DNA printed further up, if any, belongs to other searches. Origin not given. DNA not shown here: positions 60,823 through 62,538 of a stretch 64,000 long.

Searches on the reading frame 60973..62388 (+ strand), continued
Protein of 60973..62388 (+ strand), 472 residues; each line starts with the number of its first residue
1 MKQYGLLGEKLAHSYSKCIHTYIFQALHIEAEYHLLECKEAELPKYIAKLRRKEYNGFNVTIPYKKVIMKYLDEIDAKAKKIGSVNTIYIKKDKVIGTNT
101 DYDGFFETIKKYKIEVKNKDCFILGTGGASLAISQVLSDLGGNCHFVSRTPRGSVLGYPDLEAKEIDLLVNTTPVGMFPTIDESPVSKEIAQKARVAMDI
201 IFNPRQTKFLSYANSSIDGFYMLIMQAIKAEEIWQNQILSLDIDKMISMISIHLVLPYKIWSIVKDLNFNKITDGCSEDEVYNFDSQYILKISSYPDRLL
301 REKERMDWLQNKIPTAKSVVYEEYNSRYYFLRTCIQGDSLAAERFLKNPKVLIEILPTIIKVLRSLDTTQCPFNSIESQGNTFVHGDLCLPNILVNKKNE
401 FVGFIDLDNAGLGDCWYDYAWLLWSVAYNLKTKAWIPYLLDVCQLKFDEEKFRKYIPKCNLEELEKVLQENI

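Call 10: find_encoding_contigs(protein=P0028, flank=10000, max_places=2)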
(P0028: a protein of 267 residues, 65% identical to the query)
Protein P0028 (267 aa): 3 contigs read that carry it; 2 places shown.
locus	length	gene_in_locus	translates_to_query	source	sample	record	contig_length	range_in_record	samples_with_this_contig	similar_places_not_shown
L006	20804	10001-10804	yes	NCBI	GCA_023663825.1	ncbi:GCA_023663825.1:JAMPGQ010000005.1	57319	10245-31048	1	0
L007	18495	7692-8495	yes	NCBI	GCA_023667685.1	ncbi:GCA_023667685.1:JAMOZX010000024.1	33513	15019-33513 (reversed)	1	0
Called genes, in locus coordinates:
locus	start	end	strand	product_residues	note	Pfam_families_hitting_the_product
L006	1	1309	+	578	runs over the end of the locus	PF00664:ABC_membrane, PF02463:SMC_N, PF00005:ABC_tran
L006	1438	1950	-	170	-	PF00440:TetR_N (weak), PF14278:TetR_C_8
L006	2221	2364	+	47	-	-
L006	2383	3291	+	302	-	PF00005:ABC_tran, PF13304:AAA_21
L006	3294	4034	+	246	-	PF12730:ABC2_membrane_4, PF10920:DUF2705 (weak)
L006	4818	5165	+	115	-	-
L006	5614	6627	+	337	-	PF18152:DAHP_snth_FXD, PF03102:NeuB (faint), PF00793:DAHP_synth_1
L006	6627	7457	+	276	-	PF03721:UDPG_MGDP_dh_N (weak), PF03807:F420_oxidored, PF02153:PDH_N, PF20463:PDH_C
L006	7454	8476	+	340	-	PF00465:Fe-ADH (weak), PF13685:Fe-ADH_2, PF01761:DHQ_synthase, PF24621:DHQS_C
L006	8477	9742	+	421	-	PF00275:EPSP_synthase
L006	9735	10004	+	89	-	PF01817:CM_2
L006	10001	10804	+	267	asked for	PF08501:Shikimate_dh_N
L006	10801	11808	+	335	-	PF01264:Chorismate_synt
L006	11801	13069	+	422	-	PF14691:Fer4_20, PF01488:Shikimate_DH (faint), PF01946:Thi4 (faint), PF00070:Pyr_redox (faint), PF00890:FAD_binding_2 (faint), PF07992:Pyr_redox_2, PF13450:NAD_binding_8 (weak), PF13738:Pyr_redox_3 (weak), +7 more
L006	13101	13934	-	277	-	PF02739:5_3_exonuc_N, PF01367:5_3_exonuc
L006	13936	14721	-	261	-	PF00756:Esterase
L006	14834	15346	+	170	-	-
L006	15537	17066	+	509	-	PF07556:DUF1538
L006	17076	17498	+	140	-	-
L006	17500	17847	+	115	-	PF00543:P-II (weak)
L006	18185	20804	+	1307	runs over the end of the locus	PF09479:Flg_new, PF07523:Big_3 (weak), PF01095:Pectinesterase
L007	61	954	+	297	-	PF00005:ABC_tran, PF13304:AAA_21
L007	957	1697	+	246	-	PF12730:ABC2_membrane_4, PF10920:DUF2705 (weak)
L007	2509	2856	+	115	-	-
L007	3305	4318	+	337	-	PF18152:DAHP_snth_FXD, PF03102:NeuB (faint), PF00793:DAHP_synth_1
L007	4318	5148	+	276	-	PF03721:UDPG_MGDP_dh_N (weak), PF03807:F420_oxidored, PF02153:PDH_N, PF20463:PDH_C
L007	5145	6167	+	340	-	PF00465:Fe-ADH (weak), PF13685:Fe-ADH_2, PF01761:DHQ_synthase, PF24621:DHQS_C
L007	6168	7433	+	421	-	PF00275:EPSP_synthase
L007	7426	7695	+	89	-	PF01817:CM_2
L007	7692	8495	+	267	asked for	PF08501:Shikimate_dh_N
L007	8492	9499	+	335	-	PF01264:Chorismate_synt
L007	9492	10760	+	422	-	PF14691:Fer4_20, PF01488:Shikimate_DH (faint), PF01946:Thi4 (faint), PF00070:Pyr_redox (faint), PF00890:FAD_binding_2 (faint), PF07992:Pyr_redox_2, PF13450:NAD_binding_8 (weak), PF13738:Pyr_redox_3 (weak), +7 more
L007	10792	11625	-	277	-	PF02739:5_3_exonuc_N, PF01367:5_3_exonuc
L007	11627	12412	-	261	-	PF00756:Esterase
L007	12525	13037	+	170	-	-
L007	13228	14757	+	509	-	PF07556:DUF1538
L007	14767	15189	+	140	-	-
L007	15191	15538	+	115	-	PF00543:P-II (weak)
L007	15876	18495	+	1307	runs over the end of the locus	PF09479:Flg_new, PF07523:Big_3 (weak), PF01095:Pectinesterase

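Call 11: find_encoding_contigs(protein=P0065, flank=10000, max_places=2)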
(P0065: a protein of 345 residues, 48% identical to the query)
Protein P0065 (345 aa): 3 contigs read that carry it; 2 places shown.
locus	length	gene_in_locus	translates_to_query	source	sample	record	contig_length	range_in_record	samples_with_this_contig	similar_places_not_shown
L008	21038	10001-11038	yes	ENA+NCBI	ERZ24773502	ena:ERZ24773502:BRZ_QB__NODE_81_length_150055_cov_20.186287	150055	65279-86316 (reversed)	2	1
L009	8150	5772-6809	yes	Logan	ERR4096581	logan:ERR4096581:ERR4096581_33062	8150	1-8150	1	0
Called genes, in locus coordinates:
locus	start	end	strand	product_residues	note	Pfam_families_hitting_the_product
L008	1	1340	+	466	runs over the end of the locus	PF02874:ATP-synt_ab_N, PF00006:ATP-synt_ab, PF22919:ATP-synt_VA_C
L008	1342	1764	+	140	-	PF02823:ATP-synt_DE_N, PF00401:ATP-synt_DE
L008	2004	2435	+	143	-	-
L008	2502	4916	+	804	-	PF00133:tRNA-synt_1, PF01406:tRNA-synt_1e (faint), PF09334:tRNA-synt_1g, PF13603:tRNA-synt_1_2, PF00133:tRNA-synt_1, PF09334:tRNA-synt_1g (weak), PF08264:Anticodon_1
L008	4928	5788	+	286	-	PF02645:DegV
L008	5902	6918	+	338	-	PF18152:DAHP_snth_FXD, PF00793:DAHP_synth_1, PF03102:NeuB (weak)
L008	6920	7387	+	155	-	PF03446:NAD_binding_2 (weak), PF03807:F420_oxidored (weak), PF02153:PDH_N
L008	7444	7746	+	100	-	PF20463:PDH_C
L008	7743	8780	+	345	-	PF00465:Fe-ADH (weak), PF13685:Fe-ADH_2, PF01761:DHQ_synthase, PF24621:DHQS_C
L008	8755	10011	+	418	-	PF00275:EPSP_synthase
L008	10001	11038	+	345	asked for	PF01817:CM_2, PF08501:Shikimate_dh_N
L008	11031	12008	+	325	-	PF01264:Chorismate_synt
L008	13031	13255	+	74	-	-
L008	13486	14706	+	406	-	-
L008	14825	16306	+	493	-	PF00370:FGGY_N, PF02782:FGGY_C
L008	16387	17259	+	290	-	PF01297:ZnuA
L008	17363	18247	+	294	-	PF00480:ROK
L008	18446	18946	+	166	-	PF00005:ABC_tran, PF13304:AAA_21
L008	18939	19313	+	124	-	-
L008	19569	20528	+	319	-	PF09847:12TM_1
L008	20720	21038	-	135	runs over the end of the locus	PF01475:FUR, PF12840:HTH_20 (weak)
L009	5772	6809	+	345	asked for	PF01817:CM_2, PF08501:Shikimate_dh_N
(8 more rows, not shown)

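Call 12: find_encoding_contigs(protein=P0038, flank=10000, max_places=2)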
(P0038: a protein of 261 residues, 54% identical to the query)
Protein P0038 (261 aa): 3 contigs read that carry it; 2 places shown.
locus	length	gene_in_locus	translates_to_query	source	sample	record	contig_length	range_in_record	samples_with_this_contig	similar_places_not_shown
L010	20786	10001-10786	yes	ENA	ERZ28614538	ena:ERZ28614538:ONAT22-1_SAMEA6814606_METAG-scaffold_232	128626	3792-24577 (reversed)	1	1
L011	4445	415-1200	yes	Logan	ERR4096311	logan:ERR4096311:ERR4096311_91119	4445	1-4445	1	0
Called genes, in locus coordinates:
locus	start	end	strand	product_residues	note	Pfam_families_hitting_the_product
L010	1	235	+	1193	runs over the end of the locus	PF01855:POR_N, PF17147:PFOR_II, PF01558:POR, PF10371:EKR, PF12838:Fer4_7 (weak), PF13484:Fer4_16 (weak), PF14697:Fer4_21 (faint), PF02775:TPP_enzyme_C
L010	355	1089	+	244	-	PF04446:Thg1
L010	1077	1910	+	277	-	PF01261:AP_endonuc_2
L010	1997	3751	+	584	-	PF00664:ABC_membrane, PF02463:SMC_N (faint), PF00005:ABC_tran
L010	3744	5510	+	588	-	PF00664:ABC_membrane, PF02463:SMC_N (faint), PF00005:ABC_tran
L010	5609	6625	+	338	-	PF18152:DAHP_snth_FXD, PF00793:DAHP_synth_1, PF03102:NeuB (weak)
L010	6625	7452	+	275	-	PF02254:TrkA_N (faint), PF02558:ApbA (weak), PF02737:3HCDH_N (weak), PF03446:NAD_binding_2, PF03721:UDPG_MGDP_dh_N (weak), PF03807:F420_oxidored, PF02153:PDH_N, PF20463:PDH_C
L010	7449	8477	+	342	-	PF00465:Fe-ADH (weak), PF13685:Fe-ADH_2, PF01761:DHQ_synthase, PF24621:DHQS_C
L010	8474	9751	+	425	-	PF00275:EPSP_synthase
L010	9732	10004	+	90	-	PF01817:CM_2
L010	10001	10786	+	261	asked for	PF08501:Shikimate_dh_N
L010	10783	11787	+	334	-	PF01264:Chorismate_synt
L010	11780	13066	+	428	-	PF14691:Fer4_20, PF01262:AlaDh_PNT_C (faint), PF07992:Pyr_redox_2, PF12831:FAD_oxidored (faint), PF13450:NAD_binding_8 (faint), PF13738:Pyr_redox_3 (weak), PF00070:Pyr_redox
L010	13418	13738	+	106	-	-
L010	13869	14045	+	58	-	-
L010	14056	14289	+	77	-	PF16079:Phage_holin_5_2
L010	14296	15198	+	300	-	PF01909:NTP_transf_2, PF18765:Polbeta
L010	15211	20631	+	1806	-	PF25023:TEN_YD-shell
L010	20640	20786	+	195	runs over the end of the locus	-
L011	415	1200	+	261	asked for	PF08501:Shikimate_dh_N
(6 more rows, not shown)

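Call 15: find_encoding_contigs(protein=P0057, flank=10000, max_places=3)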
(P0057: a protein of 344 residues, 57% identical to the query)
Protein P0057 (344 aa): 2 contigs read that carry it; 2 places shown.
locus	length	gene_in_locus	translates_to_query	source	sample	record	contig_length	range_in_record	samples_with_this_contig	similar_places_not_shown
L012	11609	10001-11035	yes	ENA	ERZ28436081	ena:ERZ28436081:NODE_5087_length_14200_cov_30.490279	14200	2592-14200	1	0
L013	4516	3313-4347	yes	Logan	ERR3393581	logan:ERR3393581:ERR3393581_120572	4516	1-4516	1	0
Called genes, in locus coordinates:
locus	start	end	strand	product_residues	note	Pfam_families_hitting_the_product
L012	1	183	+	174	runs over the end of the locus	PF20456:DUF6709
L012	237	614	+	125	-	PF01880:Desulfoferrodox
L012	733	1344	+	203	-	PF12844:HTH_19, PF13560:HTH_31 (weak), PF01381:HTH_3, PF13443:HTH_26 (weak)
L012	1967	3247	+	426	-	PF13173:AAA_14, PF13635:DUF4143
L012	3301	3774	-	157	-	PF00583:Acetyltransf_1, PF13508:Acetyltransf_7 (weak)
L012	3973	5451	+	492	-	PF01841:Transglut_core (weak)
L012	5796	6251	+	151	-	PF13420:Acetyltransf_4 (weak), PF13302:Acetyltransf_3 (weak), PF13673:Acetyltransf_10, PF00583:Acetyltransf_1, PF13508:Acetyltransf_7, PF08445:FR47 (weak)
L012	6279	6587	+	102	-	-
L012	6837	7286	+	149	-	-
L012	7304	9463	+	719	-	-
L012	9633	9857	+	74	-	-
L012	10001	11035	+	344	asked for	PF01636:APH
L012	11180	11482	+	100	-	-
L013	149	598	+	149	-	-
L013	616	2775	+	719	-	-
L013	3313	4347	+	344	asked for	PF01636:APH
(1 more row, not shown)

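Call 16: find_encoding_contigs(protein=P0067, flank=10000, max_places=2)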
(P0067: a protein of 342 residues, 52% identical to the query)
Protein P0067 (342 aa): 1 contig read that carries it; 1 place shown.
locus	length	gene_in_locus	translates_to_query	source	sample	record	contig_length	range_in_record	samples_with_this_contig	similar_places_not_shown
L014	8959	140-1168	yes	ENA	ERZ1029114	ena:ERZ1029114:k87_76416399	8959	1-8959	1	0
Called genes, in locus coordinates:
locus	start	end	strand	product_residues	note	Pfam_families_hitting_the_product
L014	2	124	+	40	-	?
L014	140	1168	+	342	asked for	PF00293:NUDIX, PF01636:APH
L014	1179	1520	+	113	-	-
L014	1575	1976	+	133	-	-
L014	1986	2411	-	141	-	PF10825:DUF2752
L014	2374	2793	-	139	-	PF13240:Zn_Ribbon_1 (weak), PF13828:DUF4190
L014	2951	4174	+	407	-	-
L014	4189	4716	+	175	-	PF23023:Anti-Pycsar_Apyc1 (weak), PF00753:Lactamase_B, PF13483:Lactamase_B_3 (weak), PF00753:Lactamase_B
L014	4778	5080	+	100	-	-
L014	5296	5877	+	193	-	-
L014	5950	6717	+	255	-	-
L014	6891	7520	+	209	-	PF14681:UPRTase, PF00156:Pribosyltran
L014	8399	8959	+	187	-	?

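Call 17: find_encoding_contigs(protein=P0079, flank=10000, max_places=2)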
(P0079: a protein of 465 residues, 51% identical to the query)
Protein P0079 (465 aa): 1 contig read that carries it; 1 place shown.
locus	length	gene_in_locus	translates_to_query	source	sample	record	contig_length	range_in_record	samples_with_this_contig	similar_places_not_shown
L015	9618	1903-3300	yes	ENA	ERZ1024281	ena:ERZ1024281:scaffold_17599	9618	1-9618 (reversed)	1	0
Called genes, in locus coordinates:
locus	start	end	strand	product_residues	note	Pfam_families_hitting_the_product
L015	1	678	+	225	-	?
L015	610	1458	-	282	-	PF02645:DegV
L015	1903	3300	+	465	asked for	PF01636:APH, PF00583:Acetyltransf_1 (faint), PF13527:Acetyltransf_9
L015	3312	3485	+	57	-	-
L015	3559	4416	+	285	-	PF12541:DUF3737, PF13229:Beta_helix (faint)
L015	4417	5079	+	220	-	PF04237:YjbR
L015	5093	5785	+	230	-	PF01872:RibD_C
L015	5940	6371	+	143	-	PF02699:YajC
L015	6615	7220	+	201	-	-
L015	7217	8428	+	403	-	PF06245:DUF1015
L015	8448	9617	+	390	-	?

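Call 20: find_encoding_contigs(protein=P0026, flank=10000, max_places=3)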
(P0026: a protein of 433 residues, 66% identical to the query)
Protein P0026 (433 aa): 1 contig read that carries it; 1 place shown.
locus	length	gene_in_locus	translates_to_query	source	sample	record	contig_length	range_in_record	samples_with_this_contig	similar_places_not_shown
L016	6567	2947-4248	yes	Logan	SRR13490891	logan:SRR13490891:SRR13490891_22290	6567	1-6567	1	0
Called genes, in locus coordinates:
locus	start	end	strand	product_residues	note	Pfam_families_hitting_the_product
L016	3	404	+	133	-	?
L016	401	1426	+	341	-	PF00465:Fe-ADH (weak), PF13685:Fe-ADH_2, PF01761:DHQ_synthase, PF24621:DHQS_C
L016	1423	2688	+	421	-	PF00275:EPSP_synthase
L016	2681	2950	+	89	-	PF01817:CM_2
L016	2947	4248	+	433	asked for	PF08501:Shikimate_dh_N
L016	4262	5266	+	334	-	PF01264:Chorismate_synt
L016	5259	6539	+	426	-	PF14691:Fer4_20, PF00208:ELFV_dehydrog (faint), PF01262:AlaDh_PNT_C (faint), PF01946:Thi4 (faint), PF07992:Pyr_redox_2, PF12831:FAD_oxidored (weak), PF13450:NAD_binding_8, PF13738:Pyr_redox_3 (weak), +10 more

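Call 55: predict_structure(alignment_id=A2)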
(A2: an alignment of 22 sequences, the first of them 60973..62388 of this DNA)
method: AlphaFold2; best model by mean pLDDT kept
length: 472 residues; sequences in the alignment: 22
mean_pLDDT: 92.4   pTM: 0.79
mean pLDDT of the five models: 92.4, 92.2, 91.9, 89.6, 89.4
residues with pLDDT >= 90: 377; 70-90: 86; 50-70: 9; < 50: 0
segments of 3 or more residues with pLDDT < 50: none
pLDDT, mean of each block of 10 residues (from residue 1): 94 86 92 95 97 96 94 97 97 95 96 97 94 98 96 93 96 81 91 95 77 92 95 94 87 84 86 73 92 90 94 93 90 94 96 96 93 93 92 95 91 95 96 96 95 95 94 63
secondary structure, 60 per line:
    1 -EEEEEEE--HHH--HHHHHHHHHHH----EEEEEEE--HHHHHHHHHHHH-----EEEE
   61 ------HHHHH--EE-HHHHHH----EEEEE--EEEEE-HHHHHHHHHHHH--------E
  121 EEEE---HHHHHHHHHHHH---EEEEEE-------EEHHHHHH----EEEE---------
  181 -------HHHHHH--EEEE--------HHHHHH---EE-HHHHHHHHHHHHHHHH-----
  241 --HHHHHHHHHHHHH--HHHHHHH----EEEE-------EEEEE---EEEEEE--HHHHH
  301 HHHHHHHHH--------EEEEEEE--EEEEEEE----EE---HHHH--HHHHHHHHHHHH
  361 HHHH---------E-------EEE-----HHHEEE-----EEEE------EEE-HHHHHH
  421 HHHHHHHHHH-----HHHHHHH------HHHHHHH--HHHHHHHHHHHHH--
elements in order: E2-8 H16-26 E31-37 H40-51 E57-60 H67-71 H77-82 E87-91 E94-98 H100-111 E120-124 H128-139 E143-148 H158-163 E168-171 H188-193 E196-199 H208-213 H220-235 H243-255 H258-264 E269-272 E280-284 E288-293 H296-309 E318-324 E327-333 H343-346 H349-364 E382-384 E393-395 E401-404 E411-413 H415-430 H436-442 H449-455 H458-470
